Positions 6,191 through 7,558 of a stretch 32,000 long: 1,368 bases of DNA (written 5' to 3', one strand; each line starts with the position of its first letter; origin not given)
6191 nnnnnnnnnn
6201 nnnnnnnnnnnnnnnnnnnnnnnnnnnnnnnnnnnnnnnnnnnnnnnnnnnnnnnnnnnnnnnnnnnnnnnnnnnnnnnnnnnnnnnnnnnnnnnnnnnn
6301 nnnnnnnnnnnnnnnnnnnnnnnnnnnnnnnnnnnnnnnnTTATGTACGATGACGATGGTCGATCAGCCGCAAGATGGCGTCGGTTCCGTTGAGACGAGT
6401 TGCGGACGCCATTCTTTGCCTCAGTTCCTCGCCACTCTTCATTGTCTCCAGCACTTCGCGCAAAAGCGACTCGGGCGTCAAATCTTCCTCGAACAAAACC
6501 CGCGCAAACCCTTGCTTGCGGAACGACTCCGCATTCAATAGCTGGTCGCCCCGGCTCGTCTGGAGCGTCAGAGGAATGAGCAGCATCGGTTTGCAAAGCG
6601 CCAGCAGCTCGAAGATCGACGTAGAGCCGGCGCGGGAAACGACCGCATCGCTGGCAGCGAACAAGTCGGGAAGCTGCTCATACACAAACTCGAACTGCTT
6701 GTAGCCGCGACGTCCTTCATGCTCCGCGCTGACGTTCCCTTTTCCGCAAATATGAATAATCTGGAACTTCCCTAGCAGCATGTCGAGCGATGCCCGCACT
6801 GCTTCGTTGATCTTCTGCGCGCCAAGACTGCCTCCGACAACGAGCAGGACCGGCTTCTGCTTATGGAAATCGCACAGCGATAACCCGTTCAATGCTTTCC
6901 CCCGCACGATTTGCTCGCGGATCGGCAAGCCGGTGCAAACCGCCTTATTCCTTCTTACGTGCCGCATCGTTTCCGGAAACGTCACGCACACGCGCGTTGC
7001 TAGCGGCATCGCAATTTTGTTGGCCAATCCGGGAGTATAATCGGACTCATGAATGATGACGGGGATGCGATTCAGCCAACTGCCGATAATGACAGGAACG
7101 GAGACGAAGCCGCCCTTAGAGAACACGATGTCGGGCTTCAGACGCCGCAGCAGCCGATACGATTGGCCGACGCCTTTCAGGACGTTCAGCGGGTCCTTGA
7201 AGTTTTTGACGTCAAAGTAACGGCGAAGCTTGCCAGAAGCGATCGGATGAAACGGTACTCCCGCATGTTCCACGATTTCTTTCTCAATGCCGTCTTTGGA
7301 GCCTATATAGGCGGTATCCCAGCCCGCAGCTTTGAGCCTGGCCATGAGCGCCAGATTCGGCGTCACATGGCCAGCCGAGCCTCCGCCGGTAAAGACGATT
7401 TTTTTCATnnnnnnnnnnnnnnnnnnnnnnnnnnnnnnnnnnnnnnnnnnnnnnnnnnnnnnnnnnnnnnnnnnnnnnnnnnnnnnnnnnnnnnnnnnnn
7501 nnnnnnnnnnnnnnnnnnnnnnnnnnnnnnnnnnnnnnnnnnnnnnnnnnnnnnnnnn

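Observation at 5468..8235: A MurG paralog appended to the van operon and boxed in by duplicated junction modules (vanX 3' end and gntR promoter plus 5' stub)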

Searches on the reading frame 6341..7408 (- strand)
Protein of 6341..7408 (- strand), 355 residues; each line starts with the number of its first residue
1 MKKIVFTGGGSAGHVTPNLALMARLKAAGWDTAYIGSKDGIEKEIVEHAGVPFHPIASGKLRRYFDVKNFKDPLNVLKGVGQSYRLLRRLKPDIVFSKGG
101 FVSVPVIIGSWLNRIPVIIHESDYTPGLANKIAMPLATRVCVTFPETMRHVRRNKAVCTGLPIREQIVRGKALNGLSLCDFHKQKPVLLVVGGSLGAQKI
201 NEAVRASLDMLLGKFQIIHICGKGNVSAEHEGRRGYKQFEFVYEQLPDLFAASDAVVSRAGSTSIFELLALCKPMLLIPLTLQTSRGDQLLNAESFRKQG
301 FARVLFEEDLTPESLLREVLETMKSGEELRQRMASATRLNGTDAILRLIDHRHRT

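Call 5: search_protein_families(library=ncbifam, proteins=[window:6341-7408:-])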
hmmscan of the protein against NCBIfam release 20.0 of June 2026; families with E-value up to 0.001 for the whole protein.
window:6341-7408:- (355 aa): 9 families
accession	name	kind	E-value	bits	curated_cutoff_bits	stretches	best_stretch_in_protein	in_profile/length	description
NF009102.0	PRK12446.1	equivalog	1.5e-149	497.7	339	1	1-351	1-348/352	undecaprenyldiphospho-muramoylpentapeptide beta-N-acetylglucosaminyltransferase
TIGR01133.1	murG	equivalog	6.5e-78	262.2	250.25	1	1-346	5-350/353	undecaprenyldiphospho-muramoylpentapeptide beta-N-acetylglucosaminyltransferase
NF010135.0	PRK13609.1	equivalog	5.6e-11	42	500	1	149-349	165-365/388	diglucosyl diacylglycerol synthase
NF010134.0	PRK13608.1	equivalog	9.2e-09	34.8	557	1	84-333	97-346/391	diglucosyl diacylglycerol synthase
TIGR00661.1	MJ1255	subfamily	1.5e-08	34.3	195.9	1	78-311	80-303/321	MJ1255/VC2487 family glycosyltransferase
TIGR01426.2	MGT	subfamily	1.6e-07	30.7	260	1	250-332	290-366/393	macrolide family glycosyltransferase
NF041548.1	PssE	equivalog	8.4e-06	25.8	120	1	213-309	25-114/146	PssE/Cps14G family polysaccharide biosynthesis glycosyltransferase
NF046028.1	GluronsyltaseWelK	equivalog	5.4e-05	22.4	400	1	77-279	69-260/319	beta-1,4-glucuronosyltransferase WelK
NF033129.1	macro_glyco_Mgt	subfamily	9.5e-05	21.5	700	1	249-333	290-368/393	macrolide-inactivating glycosyltransferase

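Call 8: find_encoding_contigs(protein=window:6341-7408:-, flank=10000, max_places=10)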
Protein window:6341-7408:- (355 aa): 3 contigs read that carry it; 2 places shown.
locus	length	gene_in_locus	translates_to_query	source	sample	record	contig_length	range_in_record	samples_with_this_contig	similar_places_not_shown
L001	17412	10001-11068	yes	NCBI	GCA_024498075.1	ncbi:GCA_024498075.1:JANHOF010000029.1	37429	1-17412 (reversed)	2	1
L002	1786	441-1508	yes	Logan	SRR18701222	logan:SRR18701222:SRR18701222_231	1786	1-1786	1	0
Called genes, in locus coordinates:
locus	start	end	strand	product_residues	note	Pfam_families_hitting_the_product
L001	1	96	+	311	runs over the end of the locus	PF01068:DNA_ligase_A_M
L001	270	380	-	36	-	PF16935:Hol_Tox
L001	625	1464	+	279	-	-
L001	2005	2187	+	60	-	PF20038:HTH_59 (weak), PF12728:HTH_17 (weak)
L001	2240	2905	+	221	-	PF00072:Response_reg, PF00486:Trans_reg_C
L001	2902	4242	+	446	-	PF00672:HAMP, PF00512:HisKA, PF02518:HATPase_c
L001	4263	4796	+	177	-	PF04892:VanZ-LLP1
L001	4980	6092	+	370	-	PF00768:Peptidase_S11, PF02113:Peptidase_S13 (weak)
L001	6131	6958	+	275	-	PF04294:VanW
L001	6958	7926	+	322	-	PF00389:2-Hacid_dh, PF02826:2-Hacid_dh_C, PF03446:NAD_binding_2 (weak)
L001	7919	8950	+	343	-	PF01820:Dala_Dala_lig_N, PF02222:ATP-grasp, PF02655:ATP-grasp_3 (weak), PF02786:CPSase_L_D2 (faint), PF07478:Dala_Dala_lig_C, PF13535:ATP-grasp_4 (weak)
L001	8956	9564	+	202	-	PF01427:Peptidase_M15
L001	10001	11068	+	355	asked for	PF03033:Glyco_transf_28, PF04101:Glyco_tran_28_C, PF13528:Glyco_trans_1_3 (faint)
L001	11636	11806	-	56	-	-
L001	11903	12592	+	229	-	PF00392:GntR, PF07729:FCD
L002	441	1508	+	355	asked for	PF03033:Glyco_transf_28, PF04101:Glyco_tran_28_C, PF13528:Glyco_trans_1_3 (faint)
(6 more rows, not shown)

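Call 15: find_related_loci(query=window:6341-7408:-, collection=genome_contigs, flank=10000)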
Query window:6341-7408:- (355 aa) in genome_contigs; peptide patterns used: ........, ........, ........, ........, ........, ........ (x = any residue, [..] = any of these).
227 stretches matched a pattern; 104 encode a relative of the query (tblastn E <= 1e-3); the best 80 are kept; 80 distinct loci.
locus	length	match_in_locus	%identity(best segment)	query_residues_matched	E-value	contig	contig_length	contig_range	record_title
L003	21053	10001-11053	89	1-351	0e+0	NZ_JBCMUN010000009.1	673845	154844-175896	Paenibacillus oryzisoli strain B-14089 B_14089_contig_0000009, whole genome shotgun sequence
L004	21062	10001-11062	70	1-354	7e-172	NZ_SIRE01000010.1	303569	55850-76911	Paenibacillus thalictri strain N2SHLJ1 Scaffold9_1, whole genome shotgun sequence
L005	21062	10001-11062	69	1-354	2e-168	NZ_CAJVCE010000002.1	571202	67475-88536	Paenibacillus allorhizosphaerae strain CIP 111802, whole genome shotgun sequence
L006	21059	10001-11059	68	1-354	2e-164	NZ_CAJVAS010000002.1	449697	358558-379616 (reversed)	Paenibacillus solanacearum isolate CIP111600, whole genome shotgun sequence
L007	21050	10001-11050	67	1-350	3e-163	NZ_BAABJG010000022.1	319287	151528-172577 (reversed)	Paenibacillus vulneris strain JCM 18268 sequence22, whole genome shotgun sequence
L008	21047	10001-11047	66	1-349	4e-161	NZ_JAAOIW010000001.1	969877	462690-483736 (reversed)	Paenibacillus agricola strain S3N08 contig1, whole genome shotgun sequence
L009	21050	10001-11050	67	1-350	2e-160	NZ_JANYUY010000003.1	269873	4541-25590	Paenibacillus doosanensis strain CAU 1055 Scaffold3_1, whole genome shotgun sequence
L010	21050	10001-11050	67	1-350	5e-160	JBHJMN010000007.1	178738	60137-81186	Paenibacillus elgii strain KM_B45 1B45_contig_7, whole genome shotgun sequence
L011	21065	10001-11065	66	1-355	1e-159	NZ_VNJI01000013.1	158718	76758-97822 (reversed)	Paenibacillus cremeus strain JC52 contig13, whole genome shotgun sequence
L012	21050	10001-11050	66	1-350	2e-158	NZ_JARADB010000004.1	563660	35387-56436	Paenibacillus sp. MAHUQ-63 GCM70023248_15, whole genome shotgun sequence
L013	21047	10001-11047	64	1-349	6e-157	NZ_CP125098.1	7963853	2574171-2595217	Paenibacillus sp. RC67 chromosome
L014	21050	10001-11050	65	1-350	3e-157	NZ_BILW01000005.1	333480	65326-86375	Paenibacillus chondroitinus NBRC 15376 PCH02S_CON00005, whole genome shotgun sequence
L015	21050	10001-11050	65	1-350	1e-156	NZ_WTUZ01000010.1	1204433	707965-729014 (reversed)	Paenibacillus silvestris strain 5J-6 scaffold10, whole genome shotgun sequence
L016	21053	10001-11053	88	1-351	0e+0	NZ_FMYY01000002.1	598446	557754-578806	Paenibacillus sp. cl123, whole genome shotgun sequence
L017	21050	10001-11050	65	1-350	2e-156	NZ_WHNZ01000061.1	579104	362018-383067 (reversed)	Paenibacillus planticolens strain LMG 31457 Contig_67_95.792, whole genome shotgun sequence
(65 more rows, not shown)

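Call 33: list_cluster_members(proteins=[window:6341-7408:-, window:8459-9490:-, window:27510-29129:-, window:24284-26836:-, window:4817-5506:-, window:3204-4406:-, window:17313-18296:-])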
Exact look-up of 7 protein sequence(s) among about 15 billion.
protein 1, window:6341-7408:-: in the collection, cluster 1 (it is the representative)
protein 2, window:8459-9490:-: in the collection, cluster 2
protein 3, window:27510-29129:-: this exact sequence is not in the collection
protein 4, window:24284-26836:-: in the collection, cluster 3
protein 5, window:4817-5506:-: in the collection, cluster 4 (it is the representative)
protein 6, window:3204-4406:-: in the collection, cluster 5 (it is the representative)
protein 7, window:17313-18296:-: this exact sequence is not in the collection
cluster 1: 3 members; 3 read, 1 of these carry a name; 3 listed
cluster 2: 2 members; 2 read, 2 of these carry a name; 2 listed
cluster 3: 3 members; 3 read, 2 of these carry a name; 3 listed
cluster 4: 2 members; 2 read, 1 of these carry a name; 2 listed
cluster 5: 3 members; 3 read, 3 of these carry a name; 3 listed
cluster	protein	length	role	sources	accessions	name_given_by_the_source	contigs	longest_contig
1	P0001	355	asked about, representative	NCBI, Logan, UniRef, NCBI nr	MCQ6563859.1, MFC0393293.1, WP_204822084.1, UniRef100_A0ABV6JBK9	undecaprenyldiphospho-muramoylpentapeptide beta-N-acetylglucosaminyltransferase ... | UDP-N-acetylglucosamine--N-acetylmuramyl-(pentapeptide) pyrophosphoryl-undecaprenol ...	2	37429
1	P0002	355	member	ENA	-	-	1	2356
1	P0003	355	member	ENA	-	-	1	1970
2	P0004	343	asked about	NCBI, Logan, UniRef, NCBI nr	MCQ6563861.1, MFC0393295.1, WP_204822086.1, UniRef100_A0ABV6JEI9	D-alanine--(R)-lactate ligase [Paenibacillus mendelii] | D-alanine--D-alanine ligase n=1 Tax=Paenibacillus mendelii TaxID=206163 ...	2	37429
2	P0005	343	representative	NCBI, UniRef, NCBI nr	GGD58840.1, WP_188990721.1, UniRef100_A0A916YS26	D-alanine--(R)-lactate ligase [Paenibacillus nasutitermitis] | D-alanine--D-alanine ligase n=1 Tax=Paenibacillus nasutitermitis TaxID=1652958 ...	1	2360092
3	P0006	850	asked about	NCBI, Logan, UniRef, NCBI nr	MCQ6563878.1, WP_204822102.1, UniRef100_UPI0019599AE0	PKD domain-containing protein [Paenibacillus mendelii] | PKD domain-containing protein n=1 Tax=Paenibacillus mendelii TaxID=206163 ...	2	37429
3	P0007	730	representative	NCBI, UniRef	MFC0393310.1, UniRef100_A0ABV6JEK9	PKD domain-containing protein [Paenibacillus mendelii] | PKD domain-containing protein n=1 Tax=Paenibacillus mendelii TaxID=206163 ...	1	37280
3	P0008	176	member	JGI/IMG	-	-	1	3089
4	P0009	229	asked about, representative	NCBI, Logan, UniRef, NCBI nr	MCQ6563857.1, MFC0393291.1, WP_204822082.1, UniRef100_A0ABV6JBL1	FadR/GntR family transcriptional regulator [Paenibacillus mendelii] | FadR/GntR family transcriptional regulator n=1 Tax=Paenibacillus mendelii TaxID=206163 ...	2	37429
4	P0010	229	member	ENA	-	-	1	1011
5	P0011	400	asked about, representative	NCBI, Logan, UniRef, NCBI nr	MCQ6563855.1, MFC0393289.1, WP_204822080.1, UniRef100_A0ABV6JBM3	MFS transporter [Paenibacillus mendelii] | MFS transporter n=1 Tax=Paenibacillus mendelii TaxID=206163 RepID=A0ABV6JBM3_9BACL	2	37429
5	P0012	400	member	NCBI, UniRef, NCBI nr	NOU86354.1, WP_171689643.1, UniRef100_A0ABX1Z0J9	MFS transporter [Paenibacillus sp. LMG 31460] | MFS transporter n=1 Tax=Paenibacillus germinis TaxID=2654979 RepID=A0ABX1Z0J9_9BACL | MFS transporter [Paenibacillus germinis]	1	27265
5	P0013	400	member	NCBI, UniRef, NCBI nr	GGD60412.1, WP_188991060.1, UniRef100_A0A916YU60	MFS transporter [Paenibacillus nasutitermitis] | MFS transporter n=1 Tax=Paenibacillus nasutitermitis TaxID=1652958 RepID=A0A916YU60_9BACL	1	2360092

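Call 34: find_encoding_contigs(protein=P0005, flank=10000, max_places=4)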
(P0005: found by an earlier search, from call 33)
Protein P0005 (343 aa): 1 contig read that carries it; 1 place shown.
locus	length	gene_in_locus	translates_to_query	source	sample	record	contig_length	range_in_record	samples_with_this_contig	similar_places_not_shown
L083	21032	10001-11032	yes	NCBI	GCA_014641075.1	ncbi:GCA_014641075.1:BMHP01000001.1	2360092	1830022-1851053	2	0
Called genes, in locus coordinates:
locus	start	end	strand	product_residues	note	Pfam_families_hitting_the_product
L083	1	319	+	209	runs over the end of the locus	PF04299:FMN_bind_2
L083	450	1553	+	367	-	-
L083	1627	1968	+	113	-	-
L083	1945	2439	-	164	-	PF02371:Transposase_20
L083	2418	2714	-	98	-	-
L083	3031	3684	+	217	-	PF03601:Cons_hypoth698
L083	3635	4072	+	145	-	PF03466:LysR_substrate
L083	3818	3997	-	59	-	-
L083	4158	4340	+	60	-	PF20038:HTH_59 (faint)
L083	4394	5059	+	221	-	PF00072:Response_reg, PF00486:Trans_reg_C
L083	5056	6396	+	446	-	PF00672:HAMP, PF00512:HisKA, PF02518:HATPase_c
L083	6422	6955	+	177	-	PF04892:VanZ-LLP1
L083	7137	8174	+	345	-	PF02113:Peptidase_S13 (weak), PF00768:Peptidase_S11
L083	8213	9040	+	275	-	PF04294:VanW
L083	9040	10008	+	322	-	PF00389:2-Hacid_dh, PF02826:2-Hacid_dh_C, PF03446:NAD_binding_2 (weak)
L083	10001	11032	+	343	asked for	PF01820:Dala_Dala_lig_N, PF02222:ATP-grasp, PF02655:ATP-grasp_3 (faint), PF02786:CPSase_L_D2 (faint), PF07478:Dala_Dala_lig_C, PF13535:ATP-grasp_4 (weak)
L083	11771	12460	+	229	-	PF00392:GntR, PF07729:FCD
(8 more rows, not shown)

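Call 35: find_encoding_contigs(protein=P0012, flank=10000, max_places=4)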
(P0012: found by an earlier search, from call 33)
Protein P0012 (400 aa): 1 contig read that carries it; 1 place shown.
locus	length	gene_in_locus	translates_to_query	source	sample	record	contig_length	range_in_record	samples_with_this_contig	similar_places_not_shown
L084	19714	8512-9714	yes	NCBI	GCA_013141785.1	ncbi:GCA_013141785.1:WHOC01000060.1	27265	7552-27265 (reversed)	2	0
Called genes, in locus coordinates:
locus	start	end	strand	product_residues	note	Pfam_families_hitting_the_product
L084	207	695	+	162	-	PF13238:AAA_18 (weak)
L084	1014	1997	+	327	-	PF08240:ADH_N, PF00107:ADH_zinc_N, PF13602:ADH_zinc_N_2 (weak)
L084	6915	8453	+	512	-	PF02463:SMC_N (faint), PF13555:AAA_29 (faint), PF00005:ABC_tran, PF13304:AAA_21 (faint), PF13401:AAA_22 (faint), PF12848:ABC_tran_Xtn, PF00005:ABC_tran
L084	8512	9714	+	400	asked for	PF05977:MFS_3, PF07690:MFS_1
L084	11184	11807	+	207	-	PF09335:VTT_dom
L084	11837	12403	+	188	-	PF08241:Methyltransf_11 (weak), PF13649:Methyltransf_25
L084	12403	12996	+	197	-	PF09335:VTT_dom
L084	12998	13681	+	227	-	PF00072:Response_reg, PF00486:Trans_reg_C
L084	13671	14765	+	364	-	PF00672:HAMP, PF00512:HisKA, PF02518:HATPase_c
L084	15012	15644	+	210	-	PF14378:PAP2_3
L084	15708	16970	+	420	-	PF05221:AdoHcyase, PF02826:2-Hacid_dh_C, PF00670:AdoHcyase_NAD, PF07991:KARI_N (weak)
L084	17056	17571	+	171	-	PF06445:GyrI-like, PF14526:Cass2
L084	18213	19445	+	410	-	PF05977:MFS_3, PF07690:MFS_1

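Call 41: find_homologous_proteins(query=window:6341-7408:-, max_evalue=1e-60)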
Query window:6341-7408:- (355 aa): 7996 proteins with E <= 1e-60 among 8000 candidates; the best 120 are listed.
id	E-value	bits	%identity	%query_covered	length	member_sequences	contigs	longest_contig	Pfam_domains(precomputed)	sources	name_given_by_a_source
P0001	8.0e-234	793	100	100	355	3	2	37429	PF13528.13,PF04101.23,PF03033.27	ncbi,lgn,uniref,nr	ncbi:undecaprenyldiphospho-muramoylpentapeptide beta-N-acetylglucosaminyltransferase [Paenibacillus 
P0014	5.9e-205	698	89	99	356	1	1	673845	PF13528.13,PF04101.23,PF03033.27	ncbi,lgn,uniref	ncbi:undecaprenyldiphospho-muramoylpentapeptide beta-N-acetylglucosaminyltransferase [Paenibacillus 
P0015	9.0e-204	694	88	99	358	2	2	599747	PF04101.23,PF03033.27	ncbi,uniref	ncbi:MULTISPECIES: undecaprenyldiphospho-muramoylpentapeptide beta-N-acetylglucosaminyltransferase [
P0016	6.0e-186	636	81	99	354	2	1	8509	PF13528.13,PF04101.23,PF03033.27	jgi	jgi:UDP-N-acetylglucosamine--N-acetylmuramyl-(pentapeptide) pyrophosphoryl-undecaprenol N-acetylgluc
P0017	3.0e-169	581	72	100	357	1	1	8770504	PF13528.13,PF04101.23,PF03033.27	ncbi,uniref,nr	ncbi:undecaprenyldiphospho-muramoylpentapeptide beta-N-acetylglucosaminyltransferase [Paenibacillus 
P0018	7.9e-164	563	70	100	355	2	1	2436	PF13528.13,PF04101.23,PF03033.27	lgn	-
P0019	1.2e-161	556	70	98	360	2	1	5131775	PF13528.13,PF04101.23,PF03033.27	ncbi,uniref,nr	ncbi:undecaprenyldiphospho-muramoylpentapeptide beta-N-acetylglucosaminyltransferase [Paenibacillus 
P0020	5.0e-159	547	66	98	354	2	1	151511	PF13528.13,PF04101.23,PF03033.27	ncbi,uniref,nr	ncbi:undecaprenyldiphospho-muramoylpentapeptide beta-N-acetylglucosaminyltransferase [Paenibacillus 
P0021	1.2e-158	546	68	99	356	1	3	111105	PF13528.13,PF04101.23,PF03033.27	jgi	jgi:UDP-N-acetylglucosamine--N-acetylmuramyl-(pentapeptide) pyrophosphoryl-undecaprenol N-acetylgluc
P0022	4.3e-158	544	68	99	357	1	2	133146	PF04101.23,PF03033.27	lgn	-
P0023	7.9e-158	543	68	99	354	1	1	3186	PF04101.23,PF03033.27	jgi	jgi:UDP-N-acetylglucosamine--N-acetylmuramyl-(pentapeptide) pyrophosphoryl-undecaprenol N-acetylgluc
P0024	1.3e-157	542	68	98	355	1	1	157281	PF13528.13,PF04101.23,PF03033.27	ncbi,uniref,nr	ncbi:UDP-diphospho-muramoylpentapeptide beta-N- acetylglucosaminyltransferase [Gordoniibacillus kamc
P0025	2.3e-157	542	68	99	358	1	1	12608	PF13528.13,PF04101.23,PF03033.27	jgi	jgi:UDP-N-acetylglucosamine--N-acetylmuramyl-(pentapeptide) pyrophosphoryl-undecaprenol N-acetylgluc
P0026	5.1e-157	540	67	99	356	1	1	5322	PF13528.13,PF04101.23,PF03033.27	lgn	-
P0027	6.4e-157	540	68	100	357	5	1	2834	PF13528.13,PF04101.23,PF13579.13,PF03033.27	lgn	-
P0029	2.2e-156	538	65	98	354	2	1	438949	PF13528.13,PF04101.23,PF03033.27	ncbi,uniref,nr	ncbi:undecaprenyldiphospho-muramoylpentapeptide beta-N-acetylglucosaminyltransferase [Paenibacillus 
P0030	3.4e-156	538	66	98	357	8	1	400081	PF13528.13,PF04101.23,PF03033.27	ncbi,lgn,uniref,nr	ncbi:undecaprenyldiphospho-muramoylpentapeptide beta-N-acetylglucosaminyltransferase [Paenibacillus 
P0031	1.8e-155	535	68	100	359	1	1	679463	PF13528.13,PF04101.23,PF03033.27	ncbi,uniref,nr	ncbi:undecaprenyldiphospho-muramoylpentapeptide beta-N-acetylglucosaminyltransferase [Paenibacillus 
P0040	1.7e-153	529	65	99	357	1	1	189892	PF13528.13,PF04101.23,PF03033.27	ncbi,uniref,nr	ncbi:undecaprenyldiphospho-muramoylpentapeptide beta-N-acetylglucosaminyltransferase [Paenibacillus 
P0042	2.4e-153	528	67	99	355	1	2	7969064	PF13528.13,PF04101.23,PF03033.27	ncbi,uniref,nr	ncbi:undecaprenyldiphospho-muramoylpentapeptide beta-N-acetylglucosaminyltransferase [Paenibacillus 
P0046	6.8e-153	527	66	99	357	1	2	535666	PF13528.13,PF04101.23,PF03033.27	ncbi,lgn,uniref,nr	ncbi:UDP-N-acetylglucosamine-N-acetylmuramylpentapeptide N-acetylglucosamine transferase [Paenibacil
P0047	8.1e-153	527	66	99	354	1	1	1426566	PF13528.13,PF04101.23,PF03033.27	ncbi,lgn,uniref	ncbi:undecaprenyldiphospho-muramoylpentapeptide beta-N-acetylglucosaminyltransferase [Paenibacillus 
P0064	1.0e-150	520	65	99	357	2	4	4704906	PF13528.13,PF04101.23,PF03033.27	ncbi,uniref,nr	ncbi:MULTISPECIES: undecaprenyldiphospho-muramoylpentapeptide beta-N-acetylglucosaminyltransferase [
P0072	1.8e-149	516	65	100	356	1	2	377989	PF13528.13,PF04101.23,PF03033.27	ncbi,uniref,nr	ncbi:undecaprenyldiphospho-muramoylpentapeptide beta-N-acetylglucosaminyltransferase [Paenibacillus 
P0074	4.2e-149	514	65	99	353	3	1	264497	PF13528.13,PF04101.23,PF03033.27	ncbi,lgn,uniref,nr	ncbi:undecaprenyldiphospho-muramoylpentapeptide beta-N-acetylglucosaminyltransferase [Paenibacillus 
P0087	1.7e-146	506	65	99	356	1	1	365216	PF13528.13,PF04101.23,PF03033.27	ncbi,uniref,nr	ncbi:undecaprenyldiphospho-muramoylpentapeptide beta-N-acetylglucosaminyltransferase [Paenibacillus 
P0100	2.2e-145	502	64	99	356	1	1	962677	PF13528.13,PF04101.23,PF03033.27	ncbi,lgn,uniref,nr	ncbi:UDP-N-acetylglucosamine-N-acetylmuramylpentapeptide N-acetylglucosamine transferase [Paenibacil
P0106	7.6e-145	500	62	100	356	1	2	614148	PF13528.13,PF04101.23,PF03033.27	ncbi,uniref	ncbi:undecaprenyldiphospho-muramoylpentapeptide beta-N-acetylglucosaminyltransferase [Paenibacillus 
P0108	1.0e-144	500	65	99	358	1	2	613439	PF04101.23,PF03033.27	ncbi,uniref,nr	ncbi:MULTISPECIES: undecaprenyldiphospho-muramoylpentapeptide beta-N-acetylglucosaminyltransferase [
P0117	3.8e-144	498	63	99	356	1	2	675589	PF13528.13,PF04101.23,PF03033.27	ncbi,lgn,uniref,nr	ncbi:undecaprenyldiphospho-muramoylpentapeptide beta-N-acetylglucosaminyltransferase [Paenibacillus 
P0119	5.1e-144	498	64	99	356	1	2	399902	PF13528.13,PF04101.23,PF03033.27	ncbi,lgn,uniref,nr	ncbi:UDP-N-acetylglucosamine--N-acetylmuramyl-(pentapeptide) pyrophosphoryl-undecaprenol N-acetylglu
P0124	4.5e-143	495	63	99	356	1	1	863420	PF13528.13,PF04101.23,PF03033.27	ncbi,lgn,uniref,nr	ncbi:undecaprenyldiphospho-muramoylpentapeptide beta-N-acetylglucosaminyltransferase [Paenibacillus 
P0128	8.4e-143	494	63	99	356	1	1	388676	PF13528.13,PF04101.23,PF03033.27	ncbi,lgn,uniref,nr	ncbi:undecaprenyldiphospho-muramoylpentapeptide beta-N-acetylglucosaminyltransferase [Paenibacillus 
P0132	1.6e-142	493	63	99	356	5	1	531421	PF13528.13,PF04101.23,PF03033.27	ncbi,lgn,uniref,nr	ncbi:undecaprenyldiphospho-muramoylpentapeptide beta-N-acetylglucosaminyltransferase [Paenibacillus 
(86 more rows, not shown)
